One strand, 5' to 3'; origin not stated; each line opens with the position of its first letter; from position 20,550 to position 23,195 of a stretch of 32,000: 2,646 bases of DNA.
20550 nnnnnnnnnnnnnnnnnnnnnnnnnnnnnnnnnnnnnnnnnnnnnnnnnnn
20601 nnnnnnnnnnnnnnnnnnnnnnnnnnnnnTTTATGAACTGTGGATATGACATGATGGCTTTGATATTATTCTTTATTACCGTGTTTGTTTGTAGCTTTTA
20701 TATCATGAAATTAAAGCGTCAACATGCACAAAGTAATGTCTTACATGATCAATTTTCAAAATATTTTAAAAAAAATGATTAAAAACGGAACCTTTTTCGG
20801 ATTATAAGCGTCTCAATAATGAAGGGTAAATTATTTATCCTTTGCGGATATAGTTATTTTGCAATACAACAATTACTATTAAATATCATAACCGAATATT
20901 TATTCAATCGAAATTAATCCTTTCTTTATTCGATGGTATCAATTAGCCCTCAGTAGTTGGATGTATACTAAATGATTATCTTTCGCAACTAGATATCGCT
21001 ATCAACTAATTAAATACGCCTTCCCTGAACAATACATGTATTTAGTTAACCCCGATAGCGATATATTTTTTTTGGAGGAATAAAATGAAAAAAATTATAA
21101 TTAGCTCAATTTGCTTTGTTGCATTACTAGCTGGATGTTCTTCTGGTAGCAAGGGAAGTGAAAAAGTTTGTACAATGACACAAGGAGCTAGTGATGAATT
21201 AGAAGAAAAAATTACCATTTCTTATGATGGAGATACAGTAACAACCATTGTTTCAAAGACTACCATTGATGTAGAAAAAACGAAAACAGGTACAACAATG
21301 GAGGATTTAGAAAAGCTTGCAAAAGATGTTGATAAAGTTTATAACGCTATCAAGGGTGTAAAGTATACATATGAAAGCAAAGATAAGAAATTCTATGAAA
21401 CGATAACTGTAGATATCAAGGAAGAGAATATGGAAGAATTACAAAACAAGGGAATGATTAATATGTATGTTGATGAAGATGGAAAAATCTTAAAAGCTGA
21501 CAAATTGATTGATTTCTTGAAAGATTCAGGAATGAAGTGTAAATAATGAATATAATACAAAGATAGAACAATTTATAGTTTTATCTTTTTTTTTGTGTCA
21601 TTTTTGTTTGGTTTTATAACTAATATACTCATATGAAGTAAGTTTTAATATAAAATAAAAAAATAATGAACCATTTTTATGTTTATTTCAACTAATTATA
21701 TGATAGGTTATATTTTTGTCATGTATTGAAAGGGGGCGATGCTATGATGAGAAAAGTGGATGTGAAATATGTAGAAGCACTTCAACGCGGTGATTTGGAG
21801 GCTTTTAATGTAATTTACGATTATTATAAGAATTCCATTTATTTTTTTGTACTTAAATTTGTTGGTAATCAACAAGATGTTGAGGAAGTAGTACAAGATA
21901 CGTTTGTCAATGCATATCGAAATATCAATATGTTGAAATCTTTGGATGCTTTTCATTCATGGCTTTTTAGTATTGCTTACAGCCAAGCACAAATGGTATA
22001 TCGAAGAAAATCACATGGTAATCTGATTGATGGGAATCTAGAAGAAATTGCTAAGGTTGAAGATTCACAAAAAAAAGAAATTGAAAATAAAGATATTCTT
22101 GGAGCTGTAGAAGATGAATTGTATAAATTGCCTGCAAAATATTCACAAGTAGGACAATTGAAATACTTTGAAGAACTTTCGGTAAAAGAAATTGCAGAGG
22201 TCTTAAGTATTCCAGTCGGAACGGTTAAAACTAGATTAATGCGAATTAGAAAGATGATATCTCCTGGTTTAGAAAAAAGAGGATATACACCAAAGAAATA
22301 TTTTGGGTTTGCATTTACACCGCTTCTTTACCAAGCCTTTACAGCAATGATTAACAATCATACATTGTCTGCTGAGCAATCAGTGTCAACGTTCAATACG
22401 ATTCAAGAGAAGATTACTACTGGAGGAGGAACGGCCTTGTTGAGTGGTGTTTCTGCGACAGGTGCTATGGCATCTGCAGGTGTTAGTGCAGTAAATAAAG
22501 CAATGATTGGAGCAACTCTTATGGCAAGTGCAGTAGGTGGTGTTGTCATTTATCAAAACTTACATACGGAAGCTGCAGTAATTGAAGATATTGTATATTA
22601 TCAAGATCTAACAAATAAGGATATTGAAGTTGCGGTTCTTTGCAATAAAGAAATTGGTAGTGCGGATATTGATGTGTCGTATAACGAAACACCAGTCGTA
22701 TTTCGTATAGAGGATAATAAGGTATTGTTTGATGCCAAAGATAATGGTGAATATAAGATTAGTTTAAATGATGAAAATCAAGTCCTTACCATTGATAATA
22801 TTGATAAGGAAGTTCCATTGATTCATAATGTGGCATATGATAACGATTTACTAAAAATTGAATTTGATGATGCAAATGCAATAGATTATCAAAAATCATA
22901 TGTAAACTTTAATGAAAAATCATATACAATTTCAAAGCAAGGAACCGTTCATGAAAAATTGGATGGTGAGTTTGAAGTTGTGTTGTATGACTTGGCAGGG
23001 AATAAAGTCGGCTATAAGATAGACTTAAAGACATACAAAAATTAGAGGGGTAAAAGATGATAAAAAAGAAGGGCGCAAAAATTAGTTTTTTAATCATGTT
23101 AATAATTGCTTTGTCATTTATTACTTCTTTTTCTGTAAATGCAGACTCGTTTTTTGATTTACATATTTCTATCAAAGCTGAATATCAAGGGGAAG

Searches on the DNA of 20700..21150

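Call 40: search_rna_families(source=window, start=20700, end=21150, threshold=evalue, max_evalue=5)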
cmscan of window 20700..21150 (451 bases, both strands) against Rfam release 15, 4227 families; matches with E-value up to 5: 1.
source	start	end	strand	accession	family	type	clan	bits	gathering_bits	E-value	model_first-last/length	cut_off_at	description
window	20738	20804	+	RF01626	ceN30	Gene; snRNA; snoRNA; CD-box;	-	16.5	65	1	1-73/73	no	Caenorhabditis snoRNA ceN30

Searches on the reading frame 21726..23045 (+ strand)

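Call 16: search_protein_families(library=pfam, proteins=[window:21726-23045:+], max_evalue=0.001)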
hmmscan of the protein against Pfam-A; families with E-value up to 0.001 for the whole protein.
window:21726-23045:+ (439 aa): 4 families
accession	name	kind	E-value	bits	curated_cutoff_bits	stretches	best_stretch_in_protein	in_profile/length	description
PF08281.18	Sigma70_r4_2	-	1.1e-12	47.8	25.7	1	128-177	4-53/54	Sigma-70, region 4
PF04542.20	Sigma70_r2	-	1e-10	41.7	24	1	31-96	2-69/71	Sigma-70 region 2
PF04545.22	Sigma70_r4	-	2.7e-06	27.2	24.1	1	134-174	4-44/50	Sigma-70, region 4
PF07638.17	Sigma70_ECF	-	0.00014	22.2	21.1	1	102-178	100-179/185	ECF sigma factor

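Call 58: search_protein_families(library=ncbifam, proteins=[window:21747-23045:+], max_evalue=0.01)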
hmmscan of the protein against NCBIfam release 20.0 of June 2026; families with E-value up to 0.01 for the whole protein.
window:21747-23045:+ (432 aa): 82 families (the best 25 are shown)
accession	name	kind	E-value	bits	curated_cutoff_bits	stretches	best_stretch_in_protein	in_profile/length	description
NF007223.0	PRK09641.1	equivalog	1.1e-31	110.1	209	1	1-175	1-184/187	RNA polymerase sigma factor SigW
TIGR02948.1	SigW_bacill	equivalog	8.7e-29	100.9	243.1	1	1-170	1-179/187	RNA polymerase sigma factor SigW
TIGR02985.1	Sig70_bacteroi1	subfamily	9.5e-27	94.2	126.4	1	18-166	1-153/162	RNA polymerase sigma-70 factor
NF009168.0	PRK12515.1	subfamily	1.8e-26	92.8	236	1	5-180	9-184/189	RNA polymerase sigma factor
TIGR02937.1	sigma70-ECF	superfamily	1.3e-25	89.9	42.9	1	18-171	1-161/165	sigma-70 family RNA polymerase sigma factor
TIGR02939.1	RpoE_Sigma70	equivalog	1.6e-25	90.2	236.15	1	2-172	4-183/190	RNA polymerase sigma factor RpoE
NF009195.0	PRK12543.1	subfamily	4.3e-25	88.3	197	1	6-166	8-169/192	RNA polymerase sigma factor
NF008888.0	PRK11922.1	equivalog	4.5e-25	88.6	204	1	5-178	17-199/231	RNA polymerase sigma factor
TIGR02954.1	Sig70_famx3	hypoth_equivalog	5.3e-24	84.9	188.5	1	5-176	3-168/170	RNA polymerase sigma-70 factor, TIGR02954 family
NF007216.0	PRK09638.1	equivalog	2.5e-23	82.7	194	1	7-178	7-177/180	RNA polymerase sigma factor SigY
NF009171.0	PRK12518.1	equivalog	6.3e-23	81.6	208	1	5-179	14-188/191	RNA polymerase sigma factor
NF009166.1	PRK12513.1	equivalog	1e-22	80.8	206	1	5-164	9-175/193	RNA polymerase sigma factor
NF053879.1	RNAPolSigSigVBac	equivalog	2.4e-22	79.3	190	1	27-171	13-151/160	RNA polymerase sigma factor SigV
NF009172.0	PRK12519.1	subfamily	4.4e-22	78.6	222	1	3-164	14-178/194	RNA polymerase sigma factor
NF007215.0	PRK09637.1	equivalog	5e-22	78.8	212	1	21-172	4-151/181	RNA polymerase sigma factor SigZ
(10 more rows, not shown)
